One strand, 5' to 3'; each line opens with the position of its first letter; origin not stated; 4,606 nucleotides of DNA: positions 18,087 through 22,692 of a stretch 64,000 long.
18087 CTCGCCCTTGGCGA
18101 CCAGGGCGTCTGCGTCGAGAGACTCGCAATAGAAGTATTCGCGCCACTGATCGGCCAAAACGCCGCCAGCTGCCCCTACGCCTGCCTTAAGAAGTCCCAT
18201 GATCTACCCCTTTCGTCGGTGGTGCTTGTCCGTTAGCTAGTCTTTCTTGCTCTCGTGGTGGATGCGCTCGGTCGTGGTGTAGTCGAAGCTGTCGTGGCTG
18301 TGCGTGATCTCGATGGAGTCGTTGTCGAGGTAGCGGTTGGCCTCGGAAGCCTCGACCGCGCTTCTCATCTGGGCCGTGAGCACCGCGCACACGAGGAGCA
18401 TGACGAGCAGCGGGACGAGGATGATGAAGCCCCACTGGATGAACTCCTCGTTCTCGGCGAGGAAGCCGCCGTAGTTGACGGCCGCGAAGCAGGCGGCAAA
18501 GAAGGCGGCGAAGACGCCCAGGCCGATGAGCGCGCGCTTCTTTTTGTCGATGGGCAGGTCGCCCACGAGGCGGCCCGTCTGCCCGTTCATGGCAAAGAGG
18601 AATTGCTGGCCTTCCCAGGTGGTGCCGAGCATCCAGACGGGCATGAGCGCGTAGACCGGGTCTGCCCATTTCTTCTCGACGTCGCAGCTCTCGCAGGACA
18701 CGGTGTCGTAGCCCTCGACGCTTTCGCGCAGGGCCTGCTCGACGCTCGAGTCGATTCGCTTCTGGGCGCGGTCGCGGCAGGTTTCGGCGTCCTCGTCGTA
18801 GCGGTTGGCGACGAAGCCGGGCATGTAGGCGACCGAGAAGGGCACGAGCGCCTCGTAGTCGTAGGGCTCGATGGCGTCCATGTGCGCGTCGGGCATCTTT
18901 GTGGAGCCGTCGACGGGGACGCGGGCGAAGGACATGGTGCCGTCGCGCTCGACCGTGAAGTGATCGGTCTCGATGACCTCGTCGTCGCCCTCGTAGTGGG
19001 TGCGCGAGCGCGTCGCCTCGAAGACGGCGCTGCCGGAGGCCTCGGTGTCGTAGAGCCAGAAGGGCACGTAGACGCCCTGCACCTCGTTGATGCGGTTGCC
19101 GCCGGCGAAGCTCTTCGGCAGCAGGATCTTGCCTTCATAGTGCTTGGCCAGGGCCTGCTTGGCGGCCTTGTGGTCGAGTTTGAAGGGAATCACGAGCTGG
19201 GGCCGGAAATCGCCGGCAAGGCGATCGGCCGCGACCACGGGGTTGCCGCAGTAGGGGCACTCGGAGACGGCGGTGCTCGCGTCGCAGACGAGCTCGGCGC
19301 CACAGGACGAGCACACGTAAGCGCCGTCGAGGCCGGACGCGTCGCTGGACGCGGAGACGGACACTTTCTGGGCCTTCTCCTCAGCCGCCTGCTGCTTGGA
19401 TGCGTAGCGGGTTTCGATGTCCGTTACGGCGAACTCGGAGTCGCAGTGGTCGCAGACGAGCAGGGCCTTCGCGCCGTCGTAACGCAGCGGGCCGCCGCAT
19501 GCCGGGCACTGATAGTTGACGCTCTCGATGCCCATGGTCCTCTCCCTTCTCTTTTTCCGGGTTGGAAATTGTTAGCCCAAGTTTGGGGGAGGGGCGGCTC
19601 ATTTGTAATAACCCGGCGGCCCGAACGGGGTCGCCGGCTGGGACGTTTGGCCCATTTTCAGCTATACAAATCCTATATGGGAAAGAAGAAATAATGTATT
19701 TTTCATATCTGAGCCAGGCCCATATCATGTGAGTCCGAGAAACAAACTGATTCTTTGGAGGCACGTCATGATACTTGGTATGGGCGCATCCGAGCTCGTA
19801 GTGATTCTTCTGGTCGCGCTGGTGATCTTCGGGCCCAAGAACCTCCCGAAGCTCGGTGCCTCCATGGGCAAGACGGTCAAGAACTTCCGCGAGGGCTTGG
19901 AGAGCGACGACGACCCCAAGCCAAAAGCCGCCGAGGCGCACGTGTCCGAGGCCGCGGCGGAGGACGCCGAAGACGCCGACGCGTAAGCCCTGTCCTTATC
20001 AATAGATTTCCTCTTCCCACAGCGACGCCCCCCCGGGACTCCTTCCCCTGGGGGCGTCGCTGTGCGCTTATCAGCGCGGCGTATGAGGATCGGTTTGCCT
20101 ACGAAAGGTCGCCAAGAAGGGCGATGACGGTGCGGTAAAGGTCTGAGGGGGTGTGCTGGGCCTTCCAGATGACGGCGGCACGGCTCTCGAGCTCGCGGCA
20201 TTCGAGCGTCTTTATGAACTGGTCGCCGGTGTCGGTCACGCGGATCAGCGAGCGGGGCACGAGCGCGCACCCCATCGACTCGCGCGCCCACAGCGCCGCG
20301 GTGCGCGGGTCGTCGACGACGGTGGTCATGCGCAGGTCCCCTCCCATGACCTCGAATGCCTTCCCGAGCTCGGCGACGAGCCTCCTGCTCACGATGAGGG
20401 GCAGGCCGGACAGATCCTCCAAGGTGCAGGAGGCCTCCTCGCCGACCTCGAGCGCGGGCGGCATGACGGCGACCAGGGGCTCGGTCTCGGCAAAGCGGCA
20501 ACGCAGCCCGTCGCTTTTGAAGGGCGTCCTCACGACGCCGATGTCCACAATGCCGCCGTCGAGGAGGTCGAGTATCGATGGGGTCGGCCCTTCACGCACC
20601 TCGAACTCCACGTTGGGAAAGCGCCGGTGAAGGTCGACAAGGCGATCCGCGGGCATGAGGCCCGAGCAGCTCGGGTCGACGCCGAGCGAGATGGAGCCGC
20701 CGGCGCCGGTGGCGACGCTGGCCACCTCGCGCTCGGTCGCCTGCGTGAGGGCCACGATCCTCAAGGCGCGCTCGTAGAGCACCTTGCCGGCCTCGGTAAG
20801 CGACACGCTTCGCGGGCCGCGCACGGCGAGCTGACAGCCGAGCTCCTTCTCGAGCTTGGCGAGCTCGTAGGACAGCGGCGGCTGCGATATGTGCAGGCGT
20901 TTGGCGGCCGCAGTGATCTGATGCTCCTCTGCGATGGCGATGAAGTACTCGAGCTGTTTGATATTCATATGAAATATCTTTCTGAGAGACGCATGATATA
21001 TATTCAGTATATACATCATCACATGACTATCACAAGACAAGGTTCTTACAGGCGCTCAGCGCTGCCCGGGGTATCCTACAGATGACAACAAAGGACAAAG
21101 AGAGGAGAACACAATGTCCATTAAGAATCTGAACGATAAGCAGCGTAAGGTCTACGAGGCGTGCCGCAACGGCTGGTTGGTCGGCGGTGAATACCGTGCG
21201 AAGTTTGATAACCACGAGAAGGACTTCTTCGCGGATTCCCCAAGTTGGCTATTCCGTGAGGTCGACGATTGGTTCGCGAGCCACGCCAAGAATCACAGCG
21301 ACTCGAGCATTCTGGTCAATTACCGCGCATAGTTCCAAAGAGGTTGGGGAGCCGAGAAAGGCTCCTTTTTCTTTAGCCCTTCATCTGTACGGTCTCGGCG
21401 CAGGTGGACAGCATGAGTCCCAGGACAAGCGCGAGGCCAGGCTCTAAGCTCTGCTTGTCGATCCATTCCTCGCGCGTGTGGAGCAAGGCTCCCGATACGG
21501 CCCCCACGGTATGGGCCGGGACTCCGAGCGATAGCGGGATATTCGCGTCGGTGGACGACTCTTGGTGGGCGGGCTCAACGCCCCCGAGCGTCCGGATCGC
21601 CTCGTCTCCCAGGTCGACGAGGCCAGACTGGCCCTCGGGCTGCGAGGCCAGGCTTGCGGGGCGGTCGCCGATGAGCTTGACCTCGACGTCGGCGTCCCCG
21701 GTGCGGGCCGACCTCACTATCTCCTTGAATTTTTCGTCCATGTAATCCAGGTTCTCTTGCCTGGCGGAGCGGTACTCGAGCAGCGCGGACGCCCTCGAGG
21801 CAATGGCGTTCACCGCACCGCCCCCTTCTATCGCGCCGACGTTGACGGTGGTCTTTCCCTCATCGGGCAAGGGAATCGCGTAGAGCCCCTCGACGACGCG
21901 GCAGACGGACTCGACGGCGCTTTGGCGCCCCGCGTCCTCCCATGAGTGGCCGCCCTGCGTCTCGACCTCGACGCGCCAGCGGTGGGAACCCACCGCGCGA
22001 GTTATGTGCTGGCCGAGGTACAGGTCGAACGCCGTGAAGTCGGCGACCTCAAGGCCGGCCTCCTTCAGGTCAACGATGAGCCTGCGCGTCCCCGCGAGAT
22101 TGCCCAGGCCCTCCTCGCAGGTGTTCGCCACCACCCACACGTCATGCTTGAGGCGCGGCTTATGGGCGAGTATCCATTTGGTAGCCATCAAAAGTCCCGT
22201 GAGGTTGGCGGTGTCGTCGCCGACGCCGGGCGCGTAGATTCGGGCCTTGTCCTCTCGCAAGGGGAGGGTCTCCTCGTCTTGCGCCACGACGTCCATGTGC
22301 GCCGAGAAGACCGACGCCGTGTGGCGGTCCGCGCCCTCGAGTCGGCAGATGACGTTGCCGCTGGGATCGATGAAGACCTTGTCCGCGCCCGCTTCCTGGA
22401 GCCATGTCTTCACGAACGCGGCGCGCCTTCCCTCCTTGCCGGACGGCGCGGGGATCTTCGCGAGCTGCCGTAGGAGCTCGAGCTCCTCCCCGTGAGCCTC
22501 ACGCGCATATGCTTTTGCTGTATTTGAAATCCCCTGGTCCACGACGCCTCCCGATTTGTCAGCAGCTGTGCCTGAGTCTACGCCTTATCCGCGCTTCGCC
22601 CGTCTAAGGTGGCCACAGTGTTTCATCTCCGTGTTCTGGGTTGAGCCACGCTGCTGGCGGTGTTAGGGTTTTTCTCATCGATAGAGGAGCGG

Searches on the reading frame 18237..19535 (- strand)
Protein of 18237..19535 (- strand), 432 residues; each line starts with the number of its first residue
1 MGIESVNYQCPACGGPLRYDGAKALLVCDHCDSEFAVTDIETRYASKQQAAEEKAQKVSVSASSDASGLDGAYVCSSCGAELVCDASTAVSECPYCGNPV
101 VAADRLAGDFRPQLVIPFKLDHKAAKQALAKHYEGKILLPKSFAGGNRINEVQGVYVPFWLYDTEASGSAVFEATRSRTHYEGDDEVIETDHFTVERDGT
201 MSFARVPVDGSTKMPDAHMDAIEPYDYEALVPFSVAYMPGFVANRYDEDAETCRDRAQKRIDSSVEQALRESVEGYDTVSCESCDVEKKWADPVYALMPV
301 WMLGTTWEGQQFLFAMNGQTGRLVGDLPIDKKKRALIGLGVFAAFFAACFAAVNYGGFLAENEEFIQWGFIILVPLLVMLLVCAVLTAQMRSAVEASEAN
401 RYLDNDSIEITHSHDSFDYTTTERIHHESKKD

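Call 60: search_protein_families(library=pfam, proteins=[window:18237-19535:-], max_evalue=0.001)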
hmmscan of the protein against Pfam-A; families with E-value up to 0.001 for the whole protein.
window:18237-19535:- (432 aa): 2 families
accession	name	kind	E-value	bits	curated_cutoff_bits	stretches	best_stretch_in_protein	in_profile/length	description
PF12773.13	DZR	-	0.00037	21.1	27.3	0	70-102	10-36/45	Double zinc ribbon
PF07754.17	HVO_2753_ZBP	-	0.00094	19.4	33.2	0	75-101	1-27/46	Small zinc finger protein HVO_2753-like, Zn-binding pocket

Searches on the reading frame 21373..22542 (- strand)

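Call 60: search_protein_families(library=pfam, proteins=[window:21373-22542:-], max_evalue=0.001)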
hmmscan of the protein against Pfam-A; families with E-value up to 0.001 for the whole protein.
window:21373-22542:- (389 aa): 3 families
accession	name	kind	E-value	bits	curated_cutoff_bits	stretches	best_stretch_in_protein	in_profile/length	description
PF01546.33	Peptidase_M20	-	3.1e-21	76.7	24.6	1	79-377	2-204/206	Peptidase family M20/M25/M40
PF07687.19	M20_dimer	-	1.5e-10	41.4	21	1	185-278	5-101/107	Peptidase dimerisation domain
PF04389.22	Peptidase_M28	-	1.3e-06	28.8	21.3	1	63-152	1-73/193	Peptidase family M28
